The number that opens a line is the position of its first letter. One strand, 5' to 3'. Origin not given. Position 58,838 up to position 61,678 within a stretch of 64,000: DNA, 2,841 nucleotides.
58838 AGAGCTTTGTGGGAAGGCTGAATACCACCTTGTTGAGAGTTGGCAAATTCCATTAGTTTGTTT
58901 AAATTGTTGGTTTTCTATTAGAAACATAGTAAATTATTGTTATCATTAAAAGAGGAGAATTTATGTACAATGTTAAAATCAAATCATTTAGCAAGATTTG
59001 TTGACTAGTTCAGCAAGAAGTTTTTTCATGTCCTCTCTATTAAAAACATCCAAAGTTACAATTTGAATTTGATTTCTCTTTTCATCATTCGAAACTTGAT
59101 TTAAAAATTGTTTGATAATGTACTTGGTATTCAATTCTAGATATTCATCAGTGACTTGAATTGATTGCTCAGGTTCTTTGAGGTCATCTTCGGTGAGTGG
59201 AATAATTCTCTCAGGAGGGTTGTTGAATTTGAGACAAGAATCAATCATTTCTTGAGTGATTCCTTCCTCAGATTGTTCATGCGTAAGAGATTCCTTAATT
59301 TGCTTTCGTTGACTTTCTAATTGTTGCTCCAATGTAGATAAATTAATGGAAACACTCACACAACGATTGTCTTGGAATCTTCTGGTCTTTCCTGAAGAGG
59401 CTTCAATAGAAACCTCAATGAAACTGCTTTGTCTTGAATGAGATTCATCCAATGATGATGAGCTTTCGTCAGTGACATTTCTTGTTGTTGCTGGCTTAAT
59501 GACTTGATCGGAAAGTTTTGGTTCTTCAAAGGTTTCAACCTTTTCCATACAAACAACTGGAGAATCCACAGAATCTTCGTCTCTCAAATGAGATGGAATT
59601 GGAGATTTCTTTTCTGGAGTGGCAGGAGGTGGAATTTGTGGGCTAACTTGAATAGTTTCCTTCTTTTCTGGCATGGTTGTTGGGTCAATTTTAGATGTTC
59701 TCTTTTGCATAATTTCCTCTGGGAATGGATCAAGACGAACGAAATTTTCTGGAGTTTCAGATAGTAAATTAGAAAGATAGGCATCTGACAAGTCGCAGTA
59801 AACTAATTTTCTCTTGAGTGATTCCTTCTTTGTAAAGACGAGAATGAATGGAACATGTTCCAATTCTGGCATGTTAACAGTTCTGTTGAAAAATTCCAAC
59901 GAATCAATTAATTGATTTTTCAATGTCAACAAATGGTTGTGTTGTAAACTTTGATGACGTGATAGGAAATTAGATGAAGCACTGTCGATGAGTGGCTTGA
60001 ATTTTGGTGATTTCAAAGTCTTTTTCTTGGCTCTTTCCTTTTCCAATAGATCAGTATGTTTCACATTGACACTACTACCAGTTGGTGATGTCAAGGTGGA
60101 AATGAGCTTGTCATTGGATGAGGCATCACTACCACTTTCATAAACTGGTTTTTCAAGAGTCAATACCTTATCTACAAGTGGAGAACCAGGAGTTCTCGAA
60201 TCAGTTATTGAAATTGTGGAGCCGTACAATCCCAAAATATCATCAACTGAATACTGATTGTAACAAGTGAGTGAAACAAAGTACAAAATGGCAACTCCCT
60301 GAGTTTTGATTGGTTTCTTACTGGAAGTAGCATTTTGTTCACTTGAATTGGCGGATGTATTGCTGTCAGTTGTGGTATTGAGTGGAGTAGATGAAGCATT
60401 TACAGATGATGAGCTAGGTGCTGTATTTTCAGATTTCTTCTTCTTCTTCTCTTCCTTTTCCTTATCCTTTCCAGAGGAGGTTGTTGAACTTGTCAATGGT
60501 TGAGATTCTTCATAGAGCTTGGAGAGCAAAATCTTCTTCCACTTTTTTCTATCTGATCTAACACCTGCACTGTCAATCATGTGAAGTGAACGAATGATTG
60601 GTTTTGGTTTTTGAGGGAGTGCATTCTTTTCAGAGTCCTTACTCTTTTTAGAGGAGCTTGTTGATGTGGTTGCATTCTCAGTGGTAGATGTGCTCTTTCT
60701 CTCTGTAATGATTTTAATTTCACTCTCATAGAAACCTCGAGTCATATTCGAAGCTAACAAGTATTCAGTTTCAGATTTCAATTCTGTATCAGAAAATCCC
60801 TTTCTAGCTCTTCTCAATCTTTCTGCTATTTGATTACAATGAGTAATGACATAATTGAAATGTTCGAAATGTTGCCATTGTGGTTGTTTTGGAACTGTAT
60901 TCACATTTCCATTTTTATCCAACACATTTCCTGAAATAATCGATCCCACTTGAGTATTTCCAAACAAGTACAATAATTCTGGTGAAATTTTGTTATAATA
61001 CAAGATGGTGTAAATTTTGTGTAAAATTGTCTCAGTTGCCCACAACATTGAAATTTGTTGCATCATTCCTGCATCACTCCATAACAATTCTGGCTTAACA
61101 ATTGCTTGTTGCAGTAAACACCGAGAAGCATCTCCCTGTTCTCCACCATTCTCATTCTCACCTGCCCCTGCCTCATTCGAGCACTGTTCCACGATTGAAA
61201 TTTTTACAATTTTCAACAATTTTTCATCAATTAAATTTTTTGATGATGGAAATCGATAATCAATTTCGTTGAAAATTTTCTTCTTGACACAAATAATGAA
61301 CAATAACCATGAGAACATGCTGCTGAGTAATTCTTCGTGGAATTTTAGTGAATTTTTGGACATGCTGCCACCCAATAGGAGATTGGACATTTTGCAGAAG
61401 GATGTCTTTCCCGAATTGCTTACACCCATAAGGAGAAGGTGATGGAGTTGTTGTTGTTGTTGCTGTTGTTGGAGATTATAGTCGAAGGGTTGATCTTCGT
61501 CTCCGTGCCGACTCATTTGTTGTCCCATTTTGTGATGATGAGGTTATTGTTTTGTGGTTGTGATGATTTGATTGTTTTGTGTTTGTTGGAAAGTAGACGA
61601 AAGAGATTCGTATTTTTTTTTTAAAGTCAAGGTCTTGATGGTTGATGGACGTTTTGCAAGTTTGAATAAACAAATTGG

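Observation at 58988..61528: G-alpha-like protein with Walker-A retained but catalytic Gln and NKxD degenerate (candidate pseudo-GTPase)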

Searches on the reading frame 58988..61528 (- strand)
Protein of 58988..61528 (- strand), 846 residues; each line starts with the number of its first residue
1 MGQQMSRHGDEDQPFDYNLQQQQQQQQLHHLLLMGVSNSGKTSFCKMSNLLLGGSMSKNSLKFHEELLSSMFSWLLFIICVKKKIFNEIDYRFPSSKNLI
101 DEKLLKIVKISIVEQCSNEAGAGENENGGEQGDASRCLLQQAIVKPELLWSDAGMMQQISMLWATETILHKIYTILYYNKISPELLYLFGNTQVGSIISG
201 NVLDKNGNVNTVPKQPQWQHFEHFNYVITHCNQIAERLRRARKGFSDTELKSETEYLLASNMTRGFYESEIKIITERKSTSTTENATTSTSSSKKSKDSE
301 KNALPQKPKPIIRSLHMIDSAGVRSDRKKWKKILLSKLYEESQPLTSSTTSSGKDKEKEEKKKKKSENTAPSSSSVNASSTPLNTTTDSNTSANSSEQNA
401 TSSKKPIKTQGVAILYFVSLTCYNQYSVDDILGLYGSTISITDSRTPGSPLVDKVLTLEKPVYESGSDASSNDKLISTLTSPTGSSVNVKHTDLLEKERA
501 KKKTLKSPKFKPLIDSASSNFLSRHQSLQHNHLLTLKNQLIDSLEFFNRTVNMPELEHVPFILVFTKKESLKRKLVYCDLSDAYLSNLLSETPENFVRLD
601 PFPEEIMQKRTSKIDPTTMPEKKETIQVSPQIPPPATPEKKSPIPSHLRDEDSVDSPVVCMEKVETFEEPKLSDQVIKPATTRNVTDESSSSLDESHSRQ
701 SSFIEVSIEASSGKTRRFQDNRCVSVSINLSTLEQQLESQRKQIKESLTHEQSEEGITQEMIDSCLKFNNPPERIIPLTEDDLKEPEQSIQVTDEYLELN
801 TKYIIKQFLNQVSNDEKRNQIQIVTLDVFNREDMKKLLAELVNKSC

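Call 3: search_protein_families(library=pfam, proteins=[window:58988-61528:-], max_evalue=10)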
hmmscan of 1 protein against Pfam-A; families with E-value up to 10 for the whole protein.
window:58988-61528:- (846 aa): 2 families
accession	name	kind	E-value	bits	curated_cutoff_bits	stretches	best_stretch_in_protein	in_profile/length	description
PF00503.26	G-alpha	-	2.3e-14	53.7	48.8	2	537-584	229-275/333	G-protein alpha subunit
PF12780.13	AAA_8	-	0.045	13.5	25.6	1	26-59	22-55/259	P-loop containing dynein motor region D4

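Call 4: search_solved_structures(query=window:58988-61528:-, max_evalue=10, show_alignments=3)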
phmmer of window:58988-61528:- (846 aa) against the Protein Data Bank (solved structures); distinct sequences matched with E-value up to 10: 134 (the best 60 are shown).
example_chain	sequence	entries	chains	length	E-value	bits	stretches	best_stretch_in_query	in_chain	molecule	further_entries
7xw9_A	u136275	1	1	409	0.00033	22.4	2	12-57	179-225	Guanine nucleotide-binding protein G(q) subunit alpha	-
9uan_B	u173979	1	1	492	0.00039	22.2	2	12-57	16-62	miniGq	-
7ym8_B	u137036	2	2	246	0.014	17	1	14-57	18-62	miniGsq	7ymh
7w3z_B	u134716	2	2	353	0.02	16.5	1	13-80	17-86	Guanine nucleotide-binding protein G(q) subunit alpha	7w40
8pm2_A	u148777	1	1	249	0.021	16.5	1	13-57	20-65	Guanine nucleotide-binding protein G(s) subunit alpha isoforms short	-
6gdg_D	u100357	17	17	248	0.021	16.4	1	13-57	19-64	Guanine nucleotide-binding protein G(s) subunit alpha isoforms short,Guanine nucleotide-bi | Guanine nucleotide-binding protein G(s) subunit alpha isoforms shor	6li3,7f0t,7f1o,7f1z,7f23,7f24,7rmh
9jft_A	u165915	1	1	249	0.021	16.4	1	13-57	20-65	Guanine nucleotide-binding protein G(s) subunit alpha isoforms short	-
8hj0_A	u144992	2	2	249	0.021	16.4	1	13-57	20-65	Guanine nucleotide-binding protein G(s) subunit alpha isoforms short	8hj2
8kgk_B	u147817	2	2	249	0.021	16.4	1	13-57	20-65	Guanine nucleotide-binding protein G(olf) subunit alpha,Guanine nucleotide-binding protein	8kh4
6lpb_A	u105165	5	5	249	0.021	16.4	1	13-57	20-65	Guanine nucleotide-binding protein G(s) subunit alpha isoforms short,Guanine nucleotide-bi | Guanine nucleotide-binding protein G(s) subunit alpha isoforms shor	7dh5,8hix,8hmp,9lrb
9w45_A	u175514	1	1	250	0.021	16.4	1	13-57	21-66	Guanine nucleotide-binding protein G(s) subunit alpha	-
8hj1_A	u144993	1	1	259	0.021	16.4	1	13-57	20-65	Guanine nucleotide-binding protein G(s) subunit alpha isoforms short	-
8jpp_A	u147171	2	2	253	0.022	16.4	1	13-57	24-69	Guanine nucleotide-binding protein G(s) subunit alpha isoforms short | GNAS complex locus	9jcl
7t9i_X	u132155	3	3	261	0.023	16.3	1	13-57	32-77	Guanine nucleotide-binding protein G(s) subunit alpha isoforms short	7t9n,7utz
8f76_X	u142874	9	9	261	0.024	16.3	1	13-57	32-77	Guanine nucleotide-binding protein G(s) subunit alpha isoforms short | miniGs399 | GNAS complex locus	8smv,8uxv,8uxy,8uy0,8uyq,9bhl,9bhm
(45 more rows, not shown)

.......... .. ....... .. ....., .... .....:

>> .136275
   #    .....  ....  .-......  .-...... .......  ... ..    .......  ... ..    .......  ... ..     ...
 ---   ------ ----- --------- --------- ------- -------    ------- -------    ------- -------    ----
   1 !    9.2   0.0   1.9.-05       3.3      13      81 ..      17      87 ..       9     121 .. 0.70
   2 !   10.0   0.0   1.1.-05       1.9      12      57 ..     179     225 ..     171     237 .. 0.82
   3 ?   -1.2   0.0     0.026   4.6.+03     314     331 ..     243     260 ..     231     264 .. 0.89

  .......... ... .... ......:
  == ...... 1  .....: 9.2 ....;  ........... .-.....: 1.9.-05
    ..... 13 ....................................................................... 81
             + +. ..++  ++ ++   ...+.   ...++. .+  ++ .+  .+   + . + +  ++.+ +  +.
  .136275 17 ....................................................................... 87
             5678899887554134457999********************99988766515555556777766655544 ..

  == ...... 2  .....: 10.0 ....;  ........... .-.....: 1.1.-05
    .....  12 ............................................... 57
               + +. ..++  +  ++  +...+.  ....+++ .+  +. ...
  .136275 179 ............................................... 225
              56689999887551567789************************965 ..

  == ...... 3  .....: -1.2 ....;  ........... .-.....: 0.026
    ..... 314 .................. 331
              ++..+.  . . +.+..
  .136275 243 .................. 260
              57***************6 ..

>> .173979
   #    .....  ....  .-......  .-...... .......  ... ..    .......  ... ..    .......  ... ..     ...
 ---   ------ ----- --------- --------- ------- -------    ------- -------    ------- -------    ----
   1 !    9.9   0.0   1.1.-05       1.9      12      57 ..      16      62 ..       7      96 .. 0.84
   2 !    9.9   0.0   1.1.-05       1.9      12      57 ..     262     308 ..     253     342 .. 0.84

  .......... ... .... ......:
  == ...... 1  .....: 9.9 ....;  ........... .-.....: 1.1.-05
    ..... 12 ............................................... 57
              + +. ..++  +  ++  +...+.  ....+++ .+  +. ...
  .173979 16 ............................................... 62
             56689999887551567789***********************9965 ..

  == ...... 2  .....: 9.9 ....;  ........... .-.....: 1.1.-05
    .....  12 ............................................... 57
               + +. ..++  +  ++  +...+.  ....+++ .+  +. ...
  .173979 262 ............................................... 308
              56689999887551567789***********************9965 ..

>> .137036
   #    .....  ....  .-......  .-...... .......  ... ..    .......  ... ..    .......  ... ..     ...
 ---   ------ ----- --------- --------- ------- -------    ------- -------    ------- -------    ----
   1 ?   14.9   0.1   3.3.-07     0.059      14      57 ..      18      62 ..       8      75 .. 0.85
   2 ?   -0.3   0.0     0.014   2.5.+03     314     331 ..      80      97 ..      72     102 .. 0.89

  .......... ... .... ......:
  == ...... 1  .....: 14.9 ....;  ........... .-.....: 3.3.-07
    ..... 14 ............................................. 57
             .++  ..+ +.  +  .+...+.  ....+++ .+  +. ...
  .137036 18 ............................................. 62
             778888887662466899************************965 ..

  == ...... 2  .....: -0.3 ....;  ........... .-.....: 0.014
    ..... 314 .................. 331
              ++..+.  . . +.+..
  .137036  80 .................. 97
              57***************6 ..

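Call 5: find_homologous_proteins(query=window:58988-61528:-, max_evalue=0.001)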
Query window:58988-61528:- (846 aa): 4 proteins with E <= 0.001 among 8000 candidates.
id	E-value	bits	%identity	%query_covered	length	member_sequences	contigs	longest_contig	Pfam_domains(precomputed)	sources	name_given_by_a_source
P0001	0.0e+0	1854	100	100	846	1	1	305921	PF00503.27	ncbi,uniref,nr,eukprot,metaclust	ncbi:predicted protein [Naegleria gruberi]|uniref:Predicted protein n=1 Tax=Naegleria gruberi TaxID=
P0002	4.5e-238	811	56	72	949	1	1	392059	PF00503.27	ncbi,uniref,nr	ncbi:hypothetical protein C9374_010308 [Naegleria lovaniensis]|uniref:Uncharacterized protein n=1 Ta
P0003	1.4e-229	783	52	73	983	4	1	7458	PF00503.27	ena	-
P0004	1.0e-135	472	53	47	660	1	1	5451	PF00503.27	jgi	-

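Call 20: find_encoding_contigs(protein=P0002, flank=6000, max_places=2)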
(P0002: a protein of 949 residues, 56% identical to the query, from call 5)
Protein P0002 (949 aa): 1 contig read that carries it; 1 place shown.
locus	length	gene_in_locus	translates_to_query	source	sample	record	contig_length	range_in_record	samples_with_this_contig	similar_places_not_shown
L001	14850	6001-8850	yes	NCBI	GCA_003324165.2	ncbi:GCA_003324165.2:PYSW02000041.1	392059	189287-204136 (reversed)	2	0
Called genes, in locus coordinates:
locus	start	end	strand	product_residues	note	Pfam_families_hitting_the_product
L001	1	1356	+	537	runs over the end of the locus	PF08238:Sel1 (faint)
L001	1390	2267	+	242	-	PF03372:Exo_endo_phos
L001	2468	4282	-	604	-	PF00282:Pyridoxal_deC, PF00266:Aminotran_5 (weak), PF01041:DegT_DnrJ_EryC1 (weak)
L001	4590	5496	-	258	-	PF09451:ATG27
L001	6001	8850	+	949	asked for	PF00503:G-alpha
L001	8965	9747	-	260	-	-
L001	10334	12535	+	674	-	PF11145:DUF2921, PF12678:zf-rbx1 (weak), PF13639:zf-RING_2, PF13923:zf-C3HC4_2 (weak)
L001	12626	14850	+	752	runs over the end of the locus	PF01268:FTHFS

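Call 21: find_encoding_contigs(protein=P0003, flank=6000, max_places=3)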
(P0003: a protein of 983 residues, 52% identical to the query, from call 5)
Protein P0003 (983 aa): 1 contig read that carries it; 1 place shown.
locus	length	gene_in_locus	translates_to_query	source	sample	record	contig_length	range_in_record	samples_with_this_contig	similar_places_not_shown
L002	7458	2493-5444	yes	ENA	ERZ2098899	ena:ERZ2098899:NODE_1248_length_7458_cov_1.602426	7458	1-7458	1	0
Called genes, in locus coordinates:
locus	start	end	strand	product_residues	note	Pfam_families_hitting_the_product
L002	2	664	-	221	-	?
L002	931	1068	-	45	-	-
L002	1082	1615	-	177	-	PF09451:ATG27, PF02157:Man-6-P_recep (weak)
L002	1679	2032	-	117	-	-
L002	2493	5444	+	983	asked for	PF00503:G-alpha (weak)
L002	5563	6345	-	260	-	-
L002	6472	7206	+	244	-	-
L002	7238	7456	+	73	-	?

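Call 23: search_protein_representatives(alignment_id=A1)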
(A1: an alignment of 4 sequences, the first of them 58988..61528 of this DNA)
Query: 4 sequences, 878 profile positions. Proteins with E-value up to 0.001 (for the whole library): 11; up to 1e-10: 5; up to 1e-30: 5. The best 11 are listed.
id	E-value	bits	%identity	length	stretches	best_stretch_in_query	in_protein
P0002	0.0e+00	1622.1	-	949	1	1-878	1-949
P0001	0.0e+00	1522.5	-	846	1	1-878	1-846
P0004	2.3e-293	992.0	-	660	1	226-878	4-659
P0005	6.5e-84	299.0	-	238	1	1-224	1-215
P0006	5.6e-60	219.8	-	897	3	23-282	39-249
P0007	2.7e-06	42.2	-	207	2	541-588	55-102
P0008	8.3e-06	40.6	-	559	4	542-593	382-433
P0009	1.4e-04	36.5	-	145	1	527-589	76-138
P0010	3.6e-04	35.1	-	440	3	540-580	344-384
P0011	4.2e-04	34.9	-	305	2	542-593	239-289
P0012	7.3e-04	34.1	-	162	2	542-624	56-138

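Call 27: list_cluster_members(proteins=[P0001, P0006, P0008, P0004])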
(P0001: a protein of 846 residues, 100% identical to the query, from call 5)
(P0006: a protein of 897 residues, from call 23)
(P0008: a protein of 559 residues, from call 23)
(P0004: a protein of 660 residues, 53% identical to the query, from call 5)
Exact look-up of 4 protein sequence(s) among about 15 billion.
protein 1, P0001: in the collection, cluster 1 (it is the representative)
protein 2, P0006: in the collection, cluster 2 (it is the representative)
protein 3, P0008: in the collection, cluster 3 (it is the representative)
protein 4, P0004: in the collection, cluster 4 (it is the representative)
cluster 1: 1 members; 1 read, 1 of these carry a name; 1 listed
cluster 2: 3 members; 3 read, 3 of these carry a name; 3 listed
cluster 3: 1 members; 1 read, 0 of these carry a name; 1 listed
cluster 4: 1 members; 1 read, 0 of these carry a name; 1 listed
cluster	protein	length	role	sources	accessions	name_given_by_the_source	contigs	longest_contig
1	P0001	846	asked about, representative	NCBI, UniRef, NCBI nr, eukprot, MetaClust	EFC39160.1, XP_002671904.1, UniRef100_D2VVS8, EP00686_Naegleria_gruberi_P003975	predicted protein [Naegleria gruberi] | Predicted protein n=1 Tax=Naegleria gruberi TaxID=5762 RepID=D2VVS8_NAEGR | uncharacterized protein NAEGRDRAFT_81415 [Naegleria gruberi]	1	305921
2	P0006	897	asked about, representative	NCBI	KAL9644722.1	hypothetical protein ABK040_012376 [Willaertia magna]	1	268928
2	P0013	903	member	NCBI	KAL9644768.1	hypothetical protein ABK040_012422 [Willaertia magna]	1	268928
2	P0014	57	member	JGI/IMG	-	tRNA-2-methylthio-N6-dimethylallyladenosine synthase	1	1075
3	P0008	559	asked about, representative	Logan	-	-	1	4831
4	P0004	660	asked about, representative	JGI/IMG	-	-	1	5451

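Call 42: search_protein_families(library=pfam, proteins=[P0008, P0006], max_evalue=0.001)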
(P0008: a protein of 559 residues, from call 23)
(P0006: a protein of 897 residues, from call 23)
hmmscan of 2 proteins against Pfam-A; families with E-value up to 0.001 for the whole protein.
P0008 (559 aa): 2 families
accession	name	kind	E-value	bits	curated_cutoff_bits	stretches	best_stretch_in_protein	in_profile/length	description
PF00503.26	G-alpha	-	1.2e-43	150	48.8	1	120-426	16-274/333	G-protein alpha subunit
PF00025.27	Arf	-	1.9e-08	34.4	22.3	1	327-412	53-124/174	ADP-ribosylation factor family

P0006 (897 aa): 1 family
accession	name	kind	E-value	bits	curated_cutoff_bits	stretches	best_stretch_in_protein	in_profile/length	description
PF00503.26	G-alpha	-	2.2e-11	43.9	48.8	1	38-270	15-202/333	G-protein alpha subunit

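Call 44: predict_structure(alignment_id=A4)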
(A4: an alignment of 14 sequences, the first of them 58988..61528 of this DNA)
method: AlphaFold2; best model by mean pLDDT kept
length: 846 residues; sequences in the alignment: 14
mean_pLDDT: 55.3   pTM: 0.48
mean pLDDT of the five models: 55.3, 54.2, 51.5, 46.6, 43.6
residues with pLDDT >= 90: 28; 70-90: 223; 50-70: 161; < 50: 434
segments of 3 or more residues with pLDDT < 50: 1-25, 111-134, 186-201, 203-205, 207-213, 249-251, 257-264, 279-294, 298-304, 341-407, 435-468, 470-523, 586-591, 613-629, 631-633, 639-736, 747-752, 754-778, 780-787
pLDDT, mean of each block of 10 residues (from residue 1): 28 32 50 77 73 57 74 86 84 92 76 45 43 65 84 90 90 78 50 44 47 55 77 81 61 49 57 59 43 47 52 71 65 71 41 39 36 34 32 34 46 85 66 45 32 35 43 43 41 38 36 36 49 62 84 83 86 76 51 63 74 45 37 42 40 35 32 32 31 30 27 29 27 48 55 47 40 39 50 84 90 86 77 74 63
secondary structure, 60 per line:
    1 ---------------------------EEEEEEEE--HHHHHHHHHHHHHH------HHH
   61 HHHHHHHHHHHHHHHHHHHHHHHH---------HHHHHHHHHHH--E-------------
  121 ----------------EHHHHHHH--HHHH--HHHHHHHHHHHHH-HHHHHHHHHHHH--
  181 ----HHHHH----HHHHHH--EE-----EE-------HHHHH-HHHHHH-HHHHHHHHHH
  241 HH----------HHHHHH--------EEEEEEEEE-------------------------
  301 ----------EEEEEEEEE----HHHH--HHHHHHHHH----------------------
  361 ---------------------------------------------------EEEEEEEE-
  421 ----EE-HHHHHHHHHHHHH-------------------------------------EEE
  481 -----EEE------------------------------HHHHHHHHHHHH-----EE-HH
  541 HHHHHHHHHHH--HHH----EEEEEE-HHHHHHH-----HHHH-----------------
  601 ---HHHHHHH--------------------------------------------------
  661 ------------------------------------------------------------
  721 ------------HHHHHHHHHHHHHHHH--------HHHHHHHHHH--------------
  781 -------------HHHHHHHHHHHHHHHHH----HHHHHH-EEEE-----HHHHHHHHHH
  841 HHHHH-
elements in order (helices of 4 or more, strands of 3 or more residues): E28-35 H38-51 H58-84 H94-104 H138-144 H147-150 H153-165 H167-178 H185-189 H194-199 H218-222 H224-229 H231-242 H253-258 E267-275 E311-319 H324-327 H330-338 E412-419 H428-440 E478-480 E486-488 H519-530 H539-551 E561-566 H568-574 H580-583 H604-610 H733-748 H757-766 H794-810 H815-820 E822-825 H831-845

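Call 46: fold_search(model_id=the predicted structure, library=pdb)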
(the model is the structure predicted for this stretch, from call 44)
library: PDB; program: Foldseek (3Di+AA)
matches with E <= 10: 874; with E <= 0.001: 62
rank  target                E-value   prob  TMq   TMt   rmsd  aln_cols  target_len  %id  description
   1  4qj3_A                1.4e-05  1.00  0.18  0.42  16.7       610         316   12  Structure of a fragment of human phospholipase C-beta3 delta472-559, in complex with Galphaq (released 2014-10-22)
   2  4gnk_C                2.3e-05  1.00  0.17  0.41  12.7       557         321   11  Crystal structure of Galphaq in complex with full-length human PLCbeta3 (released 2013-02-06)
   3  4qj5_A                2.7e-05  1.00  0.18  0.42  12.8       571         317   11  Structure of a fragment of human phospholipase C-beta3 delta472-581, bound to IP3 and in complex with Galphaq (released 2014-10-22)
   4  8htg_C                2.7e-05  1.00  0.20  0.42  10.9       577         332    9  Crystal structure of Golf in complex with GTP-gamma S and Mg (released 2023-12-20)
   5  8htg_B                2.7e-05  1.00  0.20  0.42  11.2       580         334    9  Crystal structure of Golf in complex with GTP-gamma S and Mg (released 2023-12-20)
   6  8bv5_B                3.0e-05  1.00  0.17  0.38  12.4       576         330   10  Focus refinement of soluble domain of Adenylyl cyclase 8 bound to stimulatory G protein, Forskolin, ATPalphaS, and Ca2 (released 2024-01-17)
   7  4gnk_A                3.3e-05  1.00  0.17  0.39  12.6       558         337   11  Crystal structure of Galphaq in complex with full-length human PLCbeta3 (released 2013-02-06)
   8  5do9_A                3.5e-05  1.00  0.17  0.42  12.3       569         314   11  Structure of regulator of G protein signaling 8 (RGS8) in complex with AlF4-activated Galpha-q (released 2016-01-20)
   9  1shz_D                3.7e-05  1.00  0.19  0.42  10.6       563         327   11  Crystal Structure of the p115RhoGEF rgRGS Domain in A Complex with Galpha(13):Galpha(i1) Chimera (released 2005-01-18)
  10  7e5e_D                5.5e-05  1.00  0.18  0.40  11.5       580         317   11  Crystal structure of GDP-bound GNAS in complex with the cyclic peptide inhibitor GD20 (released 2022-03-02)
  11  7e5e_B                5.5e-05  1.00  0.17  0.39  11.8       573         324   11  Crystal structure of GDP-bound GNAS in complex with the cyclic peptide inhibitor GD20 (released 2022-03-02)
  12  7f6g_B                6.1e-05  1.00  0.15  0.34  13.7       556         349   12  Cryo-EM structure of human angiotensin receptor AT1R in complex Gq proteins and Sar1-AngII (released 2023-03-29)
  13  5do9_E                7.2e-05  1.00  0.18  0.43  12.1       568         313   11  Structure of regulator of G protein signaling 8 (RGS8) in complex with AlF4-activated Galpha-q (released 2016-01-20)
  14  8htg_A                7.6e-05  1.00  0.19  0.41  11.6       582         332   10  Crystal structure of Golf in complex with GTP-gamma S and Mg (released 2023-12-20)
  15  7w3z_B                8.9e-05  1.00  0.17  0.35  12.3       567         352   11  Cryo-EM Structure of Human Gastrin Releasing Peptide Receptor in complex with the agonist Gastrin Releasing Peptide an (released 2023-02-22)
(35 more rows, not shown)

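Call 47: find_encoding_contigs(protein=P0008, flank=3000, max_places=3)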
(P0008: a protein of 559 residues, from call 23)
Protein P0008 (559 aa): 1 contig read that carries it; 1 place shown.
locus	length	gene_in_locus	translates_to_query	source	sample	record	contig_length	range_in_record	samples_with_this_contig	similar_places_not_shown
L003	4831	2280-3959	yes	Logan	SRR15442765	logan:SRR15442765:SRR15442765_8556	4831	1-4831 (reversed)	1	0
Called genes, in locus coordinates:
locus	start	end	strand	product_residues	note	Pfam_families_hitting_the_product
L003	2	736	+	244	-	?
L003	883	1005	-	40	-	-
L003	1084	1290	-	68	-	-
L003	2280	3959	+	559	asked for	PF00025:Arf (faint), PF00503:G-alpha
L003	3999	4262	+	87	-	-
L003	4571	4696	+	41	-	-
